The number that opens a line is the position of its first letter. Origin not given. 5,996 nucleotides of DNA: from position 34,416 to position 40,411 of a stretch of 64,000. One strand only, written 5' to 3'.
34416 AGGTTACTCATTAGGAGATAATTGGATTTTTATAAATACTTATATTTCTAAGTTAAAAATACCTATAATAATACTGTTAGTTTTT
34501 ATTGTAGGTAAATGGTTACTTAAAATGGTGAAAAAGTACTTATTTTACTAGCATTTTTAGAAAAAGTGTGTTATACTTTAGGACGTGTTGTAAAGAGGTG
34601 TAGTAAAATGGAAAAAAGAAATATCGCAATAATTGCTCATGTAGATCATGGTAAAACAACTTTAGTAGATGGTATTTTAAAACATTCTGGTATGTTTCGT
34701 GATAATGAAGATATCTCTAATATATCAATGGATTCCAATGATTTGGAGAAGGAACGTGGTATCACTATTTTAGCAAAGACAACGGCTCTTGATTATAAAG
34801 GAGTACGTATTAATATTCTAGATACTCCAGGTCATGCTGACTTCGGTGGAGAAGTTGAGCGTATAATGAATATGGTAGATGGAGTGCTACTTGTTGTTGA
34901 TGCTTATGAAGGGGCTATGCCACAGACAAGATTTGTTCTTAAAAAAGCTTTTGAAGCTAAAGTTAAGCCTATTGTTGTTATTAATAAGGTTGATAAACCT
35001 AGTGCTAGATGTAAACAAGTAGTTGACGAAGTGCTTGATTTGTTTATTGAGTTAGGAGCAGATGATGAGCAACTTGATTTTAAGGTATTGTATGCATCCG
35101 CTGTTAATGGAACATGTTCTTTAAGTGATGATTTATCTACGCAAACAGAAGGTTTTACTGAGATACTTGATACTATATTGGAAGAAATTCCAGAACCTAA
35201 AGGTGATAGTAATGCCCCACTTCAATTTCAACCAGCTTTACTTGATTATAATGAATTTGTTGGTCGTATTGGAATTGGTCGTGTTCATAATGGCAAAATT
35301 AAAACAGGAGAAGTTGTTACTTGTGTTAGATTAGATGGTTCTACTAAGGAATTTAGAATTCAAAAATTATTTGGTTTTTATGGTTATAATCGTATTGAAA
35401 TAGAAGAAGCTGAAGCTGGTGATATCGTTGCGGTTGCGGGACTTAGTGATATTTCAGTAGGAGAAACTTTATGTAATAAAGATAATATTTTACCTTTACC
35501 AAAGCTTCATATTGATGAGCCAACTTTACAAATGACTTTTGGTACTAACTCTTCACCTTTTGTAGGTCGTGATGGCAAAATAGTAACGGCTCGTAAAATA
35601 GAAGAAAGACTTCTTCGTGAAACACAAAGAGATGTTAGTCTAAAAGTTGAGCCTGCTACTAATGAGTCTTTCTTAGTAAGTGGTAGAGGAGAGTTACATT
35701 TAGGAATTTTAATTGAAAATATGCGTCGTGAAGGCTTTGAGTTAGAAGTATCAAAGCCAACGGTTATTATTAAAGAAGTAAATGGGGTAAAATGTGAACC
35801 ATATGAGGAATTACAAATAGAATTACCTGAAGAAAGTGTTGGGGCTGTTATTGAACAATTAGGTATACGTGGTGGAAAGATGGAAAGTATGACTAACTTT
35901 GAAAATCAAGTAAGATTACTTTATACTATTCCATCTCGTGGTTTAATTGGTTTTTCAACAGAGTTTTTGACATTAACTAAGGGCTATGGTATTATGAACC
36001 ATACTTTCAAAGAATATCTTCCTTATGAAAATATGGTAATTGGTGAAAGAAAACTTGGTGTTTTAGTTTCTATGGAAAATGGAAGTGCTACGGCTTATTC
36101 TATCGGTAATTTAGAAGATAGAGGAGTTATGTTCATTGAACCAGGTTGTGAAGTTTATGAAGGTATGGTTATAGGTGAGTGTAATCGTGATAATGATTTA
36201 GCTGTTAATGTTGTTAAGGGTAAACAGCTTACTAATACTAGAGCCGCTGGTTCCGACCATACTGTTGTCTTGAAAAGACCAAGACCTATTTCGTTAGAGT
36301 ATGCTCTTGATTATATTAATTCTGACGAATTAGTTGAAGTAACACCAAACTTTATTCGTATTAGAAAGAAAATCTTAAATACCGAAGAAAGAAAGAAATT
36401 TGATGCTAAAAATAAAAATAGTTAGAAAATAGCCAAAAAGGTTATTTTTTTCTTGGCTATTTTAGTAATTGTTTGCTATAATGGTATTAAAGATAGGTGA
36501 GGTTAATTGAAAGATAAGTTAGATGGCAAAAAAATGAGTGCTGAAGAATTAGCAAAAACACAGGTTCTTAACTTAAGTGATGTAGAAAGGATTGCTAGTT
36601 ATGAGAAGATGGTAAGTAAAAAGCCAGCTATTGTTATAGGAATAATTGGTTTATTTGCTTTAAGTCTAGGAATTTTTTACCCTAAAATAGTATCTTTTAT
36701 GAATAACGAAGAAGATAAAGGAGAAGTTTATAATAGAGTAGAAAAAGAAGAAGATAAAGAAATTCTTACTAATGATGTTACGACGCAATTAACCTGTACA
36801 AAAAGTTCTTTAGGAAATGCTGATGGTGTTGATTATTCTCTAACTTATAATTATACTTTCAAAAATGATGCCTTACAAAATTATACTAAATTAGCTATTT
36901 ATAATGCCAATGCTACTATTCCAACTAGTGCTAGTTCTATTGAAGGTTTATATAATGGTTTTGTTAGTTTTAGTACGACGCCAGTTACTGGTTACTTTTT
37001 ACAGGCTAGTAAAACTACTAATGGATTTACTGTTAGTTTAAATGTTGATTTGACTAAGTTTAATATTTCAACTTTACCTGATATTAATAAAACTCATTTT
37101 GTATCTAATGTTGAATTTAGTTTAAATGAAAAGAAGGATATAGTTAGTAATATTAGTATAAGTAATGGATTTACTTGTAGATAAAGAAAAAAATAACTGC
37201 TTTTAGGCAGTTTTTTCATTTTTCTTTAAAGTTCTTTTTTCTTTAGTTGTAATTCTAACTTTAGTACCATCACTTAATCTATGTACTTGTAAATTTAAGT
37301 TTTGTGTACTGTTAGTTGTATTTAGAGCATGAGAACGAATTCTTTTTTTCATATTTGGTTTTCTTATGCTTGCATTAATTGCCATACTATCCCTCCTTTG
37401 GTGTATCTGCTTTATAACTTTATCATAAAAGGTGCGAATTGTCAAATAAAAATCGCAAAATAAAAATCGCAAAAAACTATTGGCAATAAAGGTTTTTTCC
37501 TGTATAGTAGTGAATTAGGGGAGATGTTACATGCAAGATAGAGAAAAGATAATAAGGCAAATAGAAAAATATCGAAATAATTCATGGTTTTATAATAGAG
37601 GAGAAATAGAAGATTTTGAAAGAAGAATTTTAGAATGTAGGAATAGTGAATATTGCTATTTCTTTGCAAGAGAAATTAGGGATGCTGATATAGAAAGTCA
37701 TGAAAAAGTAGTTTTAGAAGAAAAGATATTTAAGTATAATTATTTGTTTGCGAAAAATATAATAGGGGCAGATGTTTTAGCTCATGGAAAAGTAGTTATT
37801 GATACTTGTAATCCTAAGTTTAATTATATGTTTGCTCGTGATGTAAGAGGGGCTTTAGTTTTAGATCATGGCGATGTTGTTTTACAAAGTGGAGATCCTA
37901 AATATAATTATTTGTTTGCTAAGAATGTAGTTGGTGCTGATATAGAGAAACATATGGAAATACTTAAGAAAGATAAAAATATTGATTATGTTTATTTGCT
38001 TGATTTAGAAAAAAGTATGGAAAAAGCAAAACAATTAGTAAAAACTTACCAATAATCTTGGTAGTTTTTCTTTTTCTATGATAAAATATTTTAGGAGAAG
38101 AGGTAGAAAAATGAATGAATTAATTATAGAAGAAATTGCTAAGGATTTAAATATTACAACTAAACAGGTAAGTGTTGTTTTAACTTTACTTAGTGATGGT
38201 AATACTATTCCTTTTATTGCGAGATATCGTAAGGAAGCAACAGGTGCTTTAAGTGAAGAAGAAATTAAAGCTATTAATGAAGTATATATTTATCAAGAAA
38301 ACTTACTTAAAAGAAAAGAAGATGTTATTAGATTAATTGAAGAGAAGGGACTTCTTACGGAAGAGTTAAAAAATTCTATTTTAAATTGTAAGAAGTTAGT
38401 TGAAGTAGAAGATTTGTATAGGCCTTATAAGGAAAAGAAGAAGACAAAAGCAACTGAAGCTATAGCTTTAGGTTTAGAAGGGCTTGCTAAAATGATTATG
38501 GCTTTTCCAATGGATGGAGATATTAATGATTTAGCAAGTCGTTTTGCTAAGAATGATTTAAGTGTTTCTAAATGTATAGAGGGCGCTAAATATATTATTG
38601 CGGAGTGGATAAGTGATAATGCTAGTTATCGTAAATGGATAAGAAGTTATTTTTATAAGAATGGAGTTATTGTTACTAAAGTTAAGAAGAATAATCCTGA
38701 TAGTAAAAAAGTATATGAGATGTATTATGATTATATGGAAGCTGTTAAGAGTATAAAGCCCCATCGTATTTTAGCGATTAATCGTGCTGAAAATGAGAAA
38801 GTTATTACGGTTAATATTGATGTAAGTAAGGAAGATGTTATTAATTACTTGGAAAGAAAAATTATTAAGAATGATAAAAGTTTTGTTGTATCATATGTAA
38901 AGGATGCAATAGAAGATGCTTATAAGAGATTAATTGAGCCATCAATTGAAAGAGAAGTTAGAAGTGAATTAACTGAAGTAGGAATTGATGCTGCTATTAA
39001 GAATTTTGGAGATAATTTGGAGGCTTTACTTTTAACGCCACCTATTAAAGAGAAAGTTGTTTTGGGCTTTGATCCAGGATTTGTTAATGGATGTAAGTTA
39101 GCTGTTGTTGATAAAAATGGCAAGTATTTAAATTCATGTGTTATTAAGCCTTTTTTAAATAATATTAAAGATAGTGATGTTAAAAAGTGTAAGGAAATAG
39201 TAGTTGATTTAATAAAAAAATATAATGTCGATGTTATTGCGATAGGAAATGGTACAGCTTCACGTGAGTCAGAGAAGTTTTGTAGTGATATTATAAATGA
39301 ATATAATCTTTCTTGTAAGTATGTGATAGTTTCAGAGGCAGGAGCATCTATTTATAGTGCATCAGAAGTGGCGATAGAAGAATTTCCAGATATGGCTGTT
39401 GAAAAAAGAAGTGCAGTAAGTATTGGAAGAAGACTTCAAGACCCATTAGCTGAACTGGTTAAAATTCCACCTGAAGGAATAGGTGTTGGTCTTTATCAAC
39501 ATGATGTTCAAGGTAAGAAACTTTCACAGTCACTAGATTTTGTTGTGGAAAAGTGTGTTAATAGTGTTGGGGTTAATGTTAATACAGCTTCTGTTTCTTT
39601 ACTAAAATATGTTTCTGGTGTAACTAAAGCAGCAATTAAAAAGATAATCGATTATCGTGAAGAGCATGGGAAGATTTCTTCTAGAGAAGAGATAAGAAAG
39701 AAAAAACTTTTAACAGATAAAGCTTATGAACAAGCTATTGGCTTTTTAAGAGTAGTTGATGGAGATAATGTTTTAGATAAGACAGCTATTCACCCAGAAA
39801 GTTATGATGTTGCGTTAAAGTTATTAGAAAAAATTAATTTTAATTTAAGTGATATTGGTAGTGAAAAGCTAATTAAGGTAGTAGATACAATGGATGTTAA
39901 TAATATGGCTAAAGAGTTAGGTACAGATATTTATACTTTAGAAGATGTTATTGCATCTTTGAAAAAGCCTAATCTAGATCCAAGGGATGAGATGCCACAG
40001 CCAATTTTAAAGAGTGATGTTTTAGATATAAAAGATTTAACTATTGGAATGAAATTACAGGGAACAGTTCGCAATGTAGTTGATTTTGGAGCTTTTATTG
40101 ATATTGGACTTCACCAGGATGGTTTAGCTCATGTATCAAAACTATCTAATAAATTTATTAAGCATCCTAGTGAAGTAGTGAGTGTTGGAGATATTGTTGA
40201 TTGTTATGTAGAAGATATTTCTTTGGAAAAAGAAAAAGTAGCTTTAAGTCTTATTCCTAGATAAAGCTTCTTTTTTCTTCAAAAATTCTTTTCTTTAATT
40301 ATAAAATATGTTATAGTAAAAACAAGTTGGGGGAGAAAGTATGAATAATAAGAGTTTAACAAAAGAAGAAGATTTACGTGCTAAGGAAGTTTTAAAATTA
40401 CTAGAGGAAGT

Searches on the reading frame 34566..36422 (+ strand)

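Call 48: search_protein_families(library=pfam, proteins=[window:34566-36422:+], max_evalue=0.00001)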
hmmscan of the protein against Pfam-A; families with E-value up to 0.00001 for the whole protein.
window:34566-36422:+ (619 aa): 6 families
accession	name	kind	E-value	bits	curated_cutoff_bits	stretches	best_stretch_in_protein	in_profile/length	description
PF00009.33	GTP_EFTU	-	1.1e-54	185.3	26.5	1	17-209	3-187/188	Elongation factor Tu GTP binding domain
PF21018.2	BipA_C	-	3.9e-46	155.8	23.8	1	498-605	2-109/110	TypA/BipA C-terminal domain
PF00679.30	EFG_C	-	4.8e-23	81.4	27.9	1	409-489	2-83/89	Elongation factor G C-terminus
PF03144.31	GTP_EFTU_D2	-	2.6e-14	53.8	30.3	1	233-303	1-73/73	Elongation factor Tu domain 2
PF22042.2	EF-G_D2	-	9.7e-12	45.3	27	1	228-304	11-83/84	Elongation factor G domain 2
PF01926.29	MMR_HSR1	-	9.3e-06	26.2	21.9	0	21-141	3-113/113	50S ribosome-binding GTPase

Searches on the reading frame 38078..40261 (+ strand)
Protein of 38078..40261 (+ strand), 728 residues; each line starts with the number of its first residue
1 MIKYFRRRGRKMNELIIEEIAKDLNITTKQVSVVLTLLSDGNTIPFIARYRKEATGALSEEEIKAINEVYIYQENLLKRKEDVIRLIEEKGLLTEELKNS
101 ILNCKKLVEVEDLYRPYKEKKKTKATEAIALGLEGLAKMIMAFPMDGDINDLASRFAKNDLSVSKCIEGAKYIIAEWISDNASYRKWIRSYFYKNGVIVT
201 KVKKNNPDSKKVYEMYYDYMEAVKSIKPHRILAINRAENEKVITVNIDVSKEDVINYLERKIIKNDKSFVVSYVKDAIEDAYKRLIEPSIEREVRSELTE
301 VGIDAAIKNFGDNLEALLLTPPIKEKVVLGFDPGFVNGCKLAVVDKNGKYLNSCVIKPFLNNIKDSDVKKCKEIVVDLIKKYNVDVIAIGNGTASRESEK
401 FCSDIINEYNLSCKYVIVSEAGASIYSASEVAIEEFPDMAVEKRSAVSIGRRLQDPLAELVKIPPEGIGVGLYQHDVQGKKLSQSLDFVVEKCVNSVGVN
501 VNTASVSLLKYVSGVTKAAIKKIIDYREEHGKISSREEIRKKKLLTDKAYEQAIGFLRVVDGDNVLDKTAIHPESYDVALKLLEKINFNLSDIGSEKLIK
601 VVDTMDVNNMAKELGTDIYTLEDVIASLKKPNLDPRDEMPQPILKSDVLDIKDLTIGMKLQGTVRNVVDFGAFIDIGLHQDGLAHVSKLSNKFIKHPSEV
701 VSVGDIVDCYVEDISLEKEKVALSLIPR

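Call 48: search_protein_families(library=pfam, proteins=[window:38078-40261:+], max_evalue=0.00001)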
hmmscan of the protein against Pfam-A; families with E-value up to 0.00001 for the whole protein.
window:38078-40261:+ (728 aa): 8 families
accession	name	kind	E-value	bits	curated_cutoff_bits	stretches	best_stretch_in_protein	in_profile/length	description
PF16921.10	Tex_YqgF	-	2.3e-49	167.5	27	1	326-454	1-126/126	Tex protein YqgF-like domain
PF09371.15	Tex_N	-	2.8e-26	91.5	32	1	16-88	3-75/75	Tex-like protein N-terminal domain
PF22706.1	Tex_central_region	-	2.8e-21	76.8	27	1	153-310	10-178/178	Tex central region-like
PF12836.13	HHH_3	-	3.7e-21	75.4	27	1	494-558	1-65/65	Helix-hairpin-helix motif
PF17674.7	HHH_9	-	1.6e-17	64.6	23.1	1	564-636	1-70/70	HHH domain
PF00575.29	S1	-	1.4e-14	54.6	22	1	655-725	3-73/74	S1 RNA binding domain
PF23459.1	S1_RRP5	-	8.4e-08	33.1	27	1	655-725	2-72/72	RRP5 S1 domain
PF14639.11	YqgF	-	4.3e-06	27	35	0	343-461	25-147/150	Holliday-junction resolvase-like of SPT6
